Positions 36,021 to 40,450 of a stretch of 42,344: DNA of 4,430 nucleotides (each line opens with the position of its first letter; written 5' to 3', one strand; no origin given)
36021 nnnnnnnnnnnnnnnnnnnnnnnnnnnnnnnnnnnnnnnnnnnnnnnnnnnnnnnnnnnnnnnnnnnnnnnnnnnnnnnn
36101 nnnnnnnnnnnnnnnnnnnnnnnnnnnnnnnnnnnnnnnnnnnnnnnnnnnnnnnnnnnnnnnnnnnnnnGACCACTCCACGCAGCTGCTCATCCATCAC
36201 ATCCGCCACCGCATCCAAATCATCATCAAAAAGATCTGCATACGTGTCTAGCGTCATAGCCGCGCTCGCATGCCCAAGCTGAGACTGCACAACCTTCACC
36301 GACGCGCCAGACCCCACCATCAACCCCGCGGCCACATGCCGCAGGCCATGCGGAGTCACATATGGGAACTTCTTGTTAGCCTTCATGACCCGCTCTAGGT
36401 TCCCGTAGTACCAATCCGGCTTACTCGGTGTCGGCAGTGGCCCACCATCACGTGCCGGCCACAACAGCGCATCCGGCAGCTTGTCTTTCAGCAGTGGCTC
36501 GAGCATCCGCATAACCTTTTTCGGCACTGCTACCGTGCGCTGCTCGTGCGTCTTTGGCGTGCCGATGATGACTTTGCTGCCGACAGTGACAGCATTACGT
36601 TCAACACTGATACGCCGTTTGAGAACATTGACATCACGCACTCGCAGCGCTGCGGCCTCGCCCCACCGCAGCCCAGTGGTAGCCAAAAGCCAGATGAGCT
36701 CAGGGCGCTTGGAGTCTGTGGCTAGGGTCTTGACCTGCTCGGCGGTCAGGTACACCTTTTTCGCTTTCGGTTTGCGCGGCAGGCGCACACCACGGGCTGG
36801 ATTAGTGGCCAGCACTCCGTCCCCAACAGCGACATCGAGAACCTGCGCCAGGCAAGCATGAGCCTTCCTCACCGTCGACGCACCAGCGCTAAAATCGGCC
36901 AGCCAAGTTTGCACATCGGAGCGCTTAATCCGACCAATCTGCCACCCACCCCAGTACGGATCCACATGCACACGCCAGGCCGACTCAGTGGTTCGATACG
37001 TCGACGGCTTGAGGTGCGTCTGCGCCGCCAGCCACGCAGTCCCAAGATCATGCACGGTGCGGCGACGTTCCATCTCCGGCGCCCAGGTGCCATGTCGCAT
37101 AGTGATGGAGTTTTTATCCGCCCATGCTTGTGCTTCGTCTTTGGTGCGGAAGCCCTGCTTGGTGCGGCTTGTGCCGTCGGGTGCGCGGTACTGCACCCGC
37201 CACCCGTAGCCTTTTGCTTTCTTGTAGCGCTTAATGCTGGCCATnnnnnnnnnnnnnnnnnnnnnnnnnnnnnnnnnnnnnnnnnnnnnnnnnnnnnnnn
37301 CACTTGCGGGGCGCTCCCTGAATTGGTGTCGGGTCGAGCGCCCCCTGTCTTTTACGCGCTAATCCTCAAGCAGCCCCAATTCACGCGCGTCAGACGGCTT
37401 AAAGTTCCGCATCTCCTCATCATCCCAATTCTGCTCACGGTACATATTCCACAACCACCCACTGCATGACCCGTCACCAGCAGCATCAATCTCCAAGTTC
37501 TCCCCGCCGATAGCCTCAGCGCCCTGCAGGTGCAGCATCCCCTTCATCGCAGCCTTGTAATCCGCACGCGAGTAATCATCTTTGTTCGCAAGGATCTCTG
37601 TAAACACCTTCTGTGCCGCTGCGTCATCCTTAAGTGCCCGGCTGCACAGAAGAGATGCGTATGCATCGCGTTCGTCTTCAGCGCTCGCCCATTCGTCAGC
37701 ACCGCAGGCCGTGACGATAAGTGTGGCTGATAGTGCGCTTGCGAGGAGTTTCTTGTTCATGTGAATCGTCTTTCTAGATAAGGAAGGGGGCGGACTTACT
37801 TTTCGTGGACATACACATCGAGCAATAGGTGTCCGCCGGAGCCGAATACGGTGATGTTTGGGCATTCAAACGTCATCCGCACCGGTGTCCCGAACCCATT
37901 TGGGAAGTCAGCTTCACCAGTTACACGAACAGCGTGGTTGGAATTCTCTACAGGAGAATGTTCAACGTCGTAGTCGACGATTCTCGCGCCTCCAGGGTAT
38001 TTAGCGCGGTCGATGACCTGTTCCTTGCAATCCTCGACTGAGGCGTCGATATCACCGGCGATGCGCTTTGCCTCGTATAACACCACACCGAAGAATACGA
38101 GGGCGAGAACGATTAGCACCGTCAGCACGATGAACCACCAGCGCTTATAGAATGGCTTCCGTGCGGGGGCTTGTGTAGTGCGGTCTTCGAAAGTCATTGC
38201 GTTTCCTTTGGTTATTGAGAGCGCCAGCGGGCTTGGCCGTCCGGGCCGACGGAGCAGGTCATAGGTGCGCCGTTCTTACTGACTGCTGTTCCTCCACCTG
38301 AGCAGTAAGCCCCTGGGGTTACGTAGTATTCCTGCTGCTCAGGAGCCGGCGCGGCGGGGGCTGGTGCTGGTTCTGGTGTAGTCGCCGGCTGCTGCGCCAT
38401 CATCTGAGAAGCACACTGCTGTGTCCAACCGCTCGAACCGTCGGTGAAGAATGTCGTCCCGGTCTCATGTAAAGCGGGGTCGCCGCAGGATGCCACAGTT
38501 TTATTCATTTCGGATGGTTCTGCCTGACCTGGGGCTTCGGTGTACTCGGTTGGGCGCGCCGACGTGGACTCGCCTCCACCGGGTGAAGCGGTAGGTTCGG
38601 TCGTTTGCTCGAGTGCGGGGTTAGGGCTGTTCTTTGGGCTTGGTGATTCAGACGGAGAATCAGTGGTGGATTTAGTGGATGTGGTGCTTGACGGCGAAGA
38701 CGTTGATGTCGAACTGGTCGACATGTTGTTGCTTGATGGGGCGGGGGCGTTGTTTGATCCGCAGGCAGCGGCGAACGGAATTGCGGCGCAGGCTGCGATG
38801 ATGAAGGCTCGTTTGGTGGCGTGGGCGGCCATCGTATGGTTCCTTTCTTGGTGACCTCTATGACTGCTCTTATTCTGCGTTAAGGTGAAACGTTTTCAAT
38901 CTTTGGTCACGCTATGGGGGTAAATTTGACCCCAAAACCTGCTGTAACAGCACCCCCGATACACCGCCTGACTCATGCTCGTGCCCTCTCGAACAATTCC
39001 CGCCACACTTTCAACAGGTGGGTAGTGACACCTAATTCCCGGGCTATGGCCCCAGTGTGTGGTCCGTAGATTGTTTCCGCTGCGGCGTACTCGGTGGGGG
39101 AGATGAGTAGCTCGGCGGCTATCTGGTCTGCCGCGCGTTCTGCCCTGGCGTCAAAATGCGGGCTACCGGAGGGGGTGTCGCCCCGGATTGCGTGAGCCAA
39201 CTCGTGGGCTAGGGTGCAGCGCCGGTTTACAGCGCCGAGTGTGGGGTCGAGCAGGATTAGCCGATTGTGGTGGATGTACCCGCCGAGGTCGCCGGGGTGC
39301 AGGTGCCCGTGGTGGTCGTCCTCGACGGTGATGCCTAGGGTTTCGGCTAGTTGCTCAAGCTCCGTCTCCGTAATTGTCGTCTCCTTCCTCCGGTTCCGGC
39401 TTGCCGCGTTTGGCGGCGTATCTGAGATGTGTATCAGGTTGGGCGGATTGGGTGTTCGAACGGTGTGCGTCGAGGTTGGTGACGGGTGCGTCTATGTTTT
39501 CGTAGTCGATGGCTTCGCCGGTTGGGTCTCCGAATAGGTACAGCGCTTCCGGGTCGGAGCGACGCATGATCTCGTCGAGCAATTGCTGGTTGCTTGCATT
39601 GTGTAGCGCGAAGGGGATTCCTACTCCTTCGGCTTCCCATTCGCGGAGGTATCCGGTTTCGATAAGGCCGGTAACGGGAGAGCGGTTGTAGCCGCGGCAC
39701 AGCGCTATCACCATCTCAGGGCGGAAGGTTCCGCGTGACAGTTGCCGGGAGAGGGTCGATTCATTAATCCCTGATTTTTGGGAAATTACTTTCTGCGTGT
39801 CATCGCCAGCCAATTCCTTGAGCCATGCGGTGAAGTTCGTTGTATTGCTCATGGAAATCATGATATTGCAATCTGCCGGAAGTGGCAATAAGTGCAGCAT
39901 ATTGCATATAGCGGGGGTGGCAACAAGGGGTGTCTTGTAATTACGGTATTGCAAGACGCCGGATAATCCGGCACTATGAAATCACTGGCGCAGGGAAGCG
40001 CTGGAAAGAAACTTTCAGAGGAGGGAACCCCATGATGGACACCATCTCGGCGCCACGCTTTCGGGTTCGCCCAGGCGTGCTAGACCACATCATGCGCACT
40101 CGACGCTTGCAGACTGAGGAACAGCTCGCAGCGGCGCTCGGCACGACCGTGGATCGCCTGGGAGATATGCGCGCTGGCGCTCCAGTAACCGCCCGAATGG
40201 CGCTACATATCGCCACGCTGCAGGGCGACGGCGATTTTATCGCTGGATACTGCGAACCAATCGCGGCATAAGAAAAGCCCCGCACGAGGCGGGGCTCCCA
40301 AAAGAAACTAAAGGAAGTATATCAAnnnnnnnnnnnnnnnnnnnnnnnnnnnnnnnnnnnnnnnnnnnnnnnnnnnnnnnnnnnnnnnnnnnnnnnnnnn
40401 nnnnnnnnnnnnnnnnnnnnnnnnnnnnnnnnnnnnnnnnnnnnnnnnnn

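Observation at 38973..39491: ImmA-like metallopeptidase gene with intact HEXXH but no canonical start codon, and a perfectly spaced SD before an ATT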

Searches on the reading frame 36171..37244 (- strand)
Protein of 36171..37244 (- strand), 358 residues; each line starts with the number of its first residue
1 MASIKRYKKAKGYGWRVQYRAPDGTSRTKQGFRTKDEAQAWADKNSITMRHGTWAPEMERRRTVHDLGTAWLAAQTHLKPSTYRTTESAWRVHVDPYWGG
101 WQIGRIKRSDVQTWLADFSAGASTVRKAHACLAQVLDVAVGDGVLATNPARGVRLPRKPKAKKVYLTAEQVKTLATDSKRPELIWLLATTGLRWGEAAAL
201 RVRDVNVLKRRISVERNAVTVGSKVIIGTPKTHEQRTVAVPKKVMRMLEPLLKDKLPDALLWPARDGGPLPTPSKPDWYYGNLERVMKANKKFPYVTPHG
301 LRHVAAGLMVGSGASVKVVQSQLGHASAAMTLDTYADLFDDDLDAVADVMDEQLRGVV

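Call 44: search_protein_families(library=pfam, proteins=[window:36171-37244:-], max_evalue=0.01)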
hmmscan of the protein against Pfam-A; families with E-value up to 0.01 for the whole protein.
window:36171-37244:- (358 aa): 4 families
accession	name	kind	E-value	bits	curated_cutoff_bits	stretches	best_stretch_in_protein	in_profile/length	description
PF00589.27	Phage_integrase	-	1.4e-20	74.2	27.1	1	166-339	3-169/172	Phage integrase family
PF14659.12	Phage_int_SAM_3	-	1.2e-06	29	22.6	1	71-116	9-55/58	Phage integrase, N-terminal SAM-like domain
PF22022.2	Phage_int_M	-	0.00021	21.9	27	1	69-154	6-94/96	Phage integrase central domain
PF14657.12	Arm-DNA-bind_4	-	0.00032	20.7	22.3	1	15-43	2-36/47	Arm DNA-binding domain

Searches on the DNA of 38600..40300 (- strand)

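Call 6: search_dna_similar(query=window:38600-40300:-, collection=phages, mode=near, max_rows=30)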
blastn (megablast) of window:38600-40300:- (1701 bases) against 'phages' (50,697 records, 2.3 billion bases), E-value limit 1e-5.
No match.

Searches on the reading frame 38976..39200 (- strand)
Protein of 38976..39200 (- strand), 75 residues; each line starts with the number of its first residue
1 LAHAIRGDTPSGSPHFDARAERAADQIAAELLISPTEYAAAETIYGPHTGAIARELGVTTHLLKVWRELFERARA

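Call 62: list_cluster_members(proteins=[window:38976-39200:-, window:39358-39852:-, window:39358-39861:-, window:36171-37244:-, P0002])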
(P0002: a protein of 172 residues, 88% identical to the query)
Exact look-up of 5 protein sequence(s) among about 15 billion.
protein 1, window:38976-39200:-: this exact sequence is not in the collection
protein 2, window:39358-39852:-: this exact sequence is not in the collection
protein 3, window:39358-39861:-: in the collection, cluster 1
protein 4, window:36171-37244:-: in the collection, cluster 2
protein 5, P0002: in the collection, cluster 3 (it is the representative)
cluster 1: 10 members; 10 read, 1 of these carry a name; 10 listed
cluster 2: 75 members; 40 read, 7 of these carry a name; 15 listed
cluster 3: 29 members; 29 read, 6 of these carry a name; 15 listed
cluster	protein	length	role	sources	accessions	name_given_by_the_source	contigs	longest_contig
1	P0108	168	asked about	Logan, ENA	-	-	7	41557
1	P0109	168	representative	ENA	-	-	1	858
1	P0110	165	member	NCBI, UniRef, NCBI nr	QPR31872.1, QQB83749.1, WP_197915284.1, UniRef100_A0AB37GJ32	hypothetical protein I6H48_06090 [Corynebacterium amycolatum] | XRE family transcriptional regulator n=1 Tax=Corynebacterium amycolatum TaxID=43765 ... | hypothetical protein [Corynebacterium amycolatum]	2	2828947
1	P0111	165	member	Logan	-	-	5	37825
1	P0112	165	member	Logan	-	-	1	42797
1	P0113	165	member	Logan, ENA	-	-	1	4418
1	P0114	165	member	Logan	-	-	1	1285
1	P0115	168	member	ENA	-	-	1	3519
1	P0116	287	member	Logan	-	-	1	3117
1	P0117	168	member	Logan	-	-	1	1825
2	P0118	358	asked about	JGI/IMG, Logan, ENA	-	integrase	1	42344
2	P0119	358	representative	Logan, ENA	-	-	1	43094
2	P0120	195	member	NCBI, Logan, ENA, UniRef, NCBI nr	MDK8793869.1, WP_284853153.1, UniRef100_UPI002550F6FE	site-specific integrase [Corynebacterium sp. MSK032] | site-specific integrase n=1 Tax=Corynebacterium sp. MSK032 TaxID=3050191 ...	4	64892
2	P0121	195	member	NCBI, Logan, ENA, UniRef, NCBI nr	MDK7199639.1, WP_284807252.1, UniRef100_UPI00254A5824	tyrosine-type recombinase/integrase [Corynebacterium amycolatum] | tyrosine-type recombinase/integrase n=1 Tax=Corynebacterium amycolatum TaxID=43765 ... | site-specific integrase [Corynebacterium amycolatum]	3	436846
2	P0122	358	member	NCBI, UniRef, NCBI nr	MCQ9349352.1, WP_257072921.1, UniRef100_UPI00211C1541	site-specific integrase [Corynebacterium sp. 5QC2CO] | tyrosine-type recombinase/integrase n=1 Tax=Corynebacterium sp. 5QC2CO TaxID=2968468 ...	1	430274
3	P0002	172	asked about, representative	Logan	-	-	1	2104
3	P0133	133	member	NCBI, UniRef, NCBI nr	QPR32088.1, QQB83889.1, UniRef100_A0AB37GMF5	ImmA/IrrE family metallo-endopeptidase [Corynebacterium amycolatum] | ImmA/IrrE family metallo-endopeptidase n=1 Tax=Corynebacterium amycolatum TaxID=43765 ...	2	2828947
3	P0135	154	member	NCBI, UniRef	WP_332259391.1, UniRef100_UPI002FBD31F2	ImmA/IrrE family metallo-endopeptidase [Corynebacterium amycolatum] | ImmA/IrrE family metallo-endopeptidase n=1 Tax=Corynebacterium amycolatum TaxID=43765 ...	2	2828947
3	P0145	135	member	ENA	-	-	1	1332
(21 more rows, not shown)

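Call 65: find_encoding_contigs(protein=P0145, flank=1500, max_places=2)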
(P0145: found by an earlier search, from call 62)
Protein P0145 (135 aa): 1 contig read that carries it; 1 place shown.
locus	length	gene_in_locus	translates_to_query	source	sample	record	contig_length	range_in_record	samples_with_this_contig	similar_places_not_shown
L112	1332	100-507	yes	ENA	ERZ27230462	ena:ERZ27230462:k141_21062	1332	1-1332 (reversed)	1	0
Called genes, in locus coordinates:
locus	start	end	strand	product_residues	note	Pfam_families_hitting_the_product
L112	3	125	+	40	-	?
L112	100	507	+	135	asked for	PF06114:Peptidase_M78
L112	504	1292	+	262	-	-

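Call 66: find_encoding_contigs(protein=P0133, flank=3000, max_places=2)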
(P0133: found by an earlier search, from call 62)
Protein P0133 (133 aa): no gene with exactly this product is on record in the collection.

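Call 68: find_encoding_contigs(protein=P0135, flank=3000, max_places=2)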
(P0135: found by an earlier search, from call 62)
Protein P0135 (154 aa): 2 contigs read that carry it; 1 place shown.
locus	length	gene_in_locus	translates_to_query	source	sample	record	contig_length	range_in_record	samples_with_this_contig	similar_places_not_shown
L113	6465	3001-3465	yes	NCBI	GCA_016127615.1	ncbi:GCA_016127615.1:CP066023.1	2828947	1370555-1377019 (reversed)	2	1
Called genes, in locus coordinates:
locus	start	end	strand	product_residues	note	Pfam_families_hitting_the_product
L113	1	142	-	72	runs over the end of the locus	-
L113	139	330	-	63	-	PF12728:HTH_17 (weak)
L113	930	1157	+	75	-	-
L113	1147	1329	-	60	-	-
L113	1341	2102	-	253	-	PF10547:P22_AR_N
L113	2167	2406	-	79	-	-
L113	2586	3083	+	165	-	-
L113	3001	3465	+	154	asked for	PF06114:Peptidase_M78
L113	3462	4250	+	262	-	-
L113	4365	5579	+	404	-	PF26003:Integrase_N_phage (weak), PF00589:Phage_integrase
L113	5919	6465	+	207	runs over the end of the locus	-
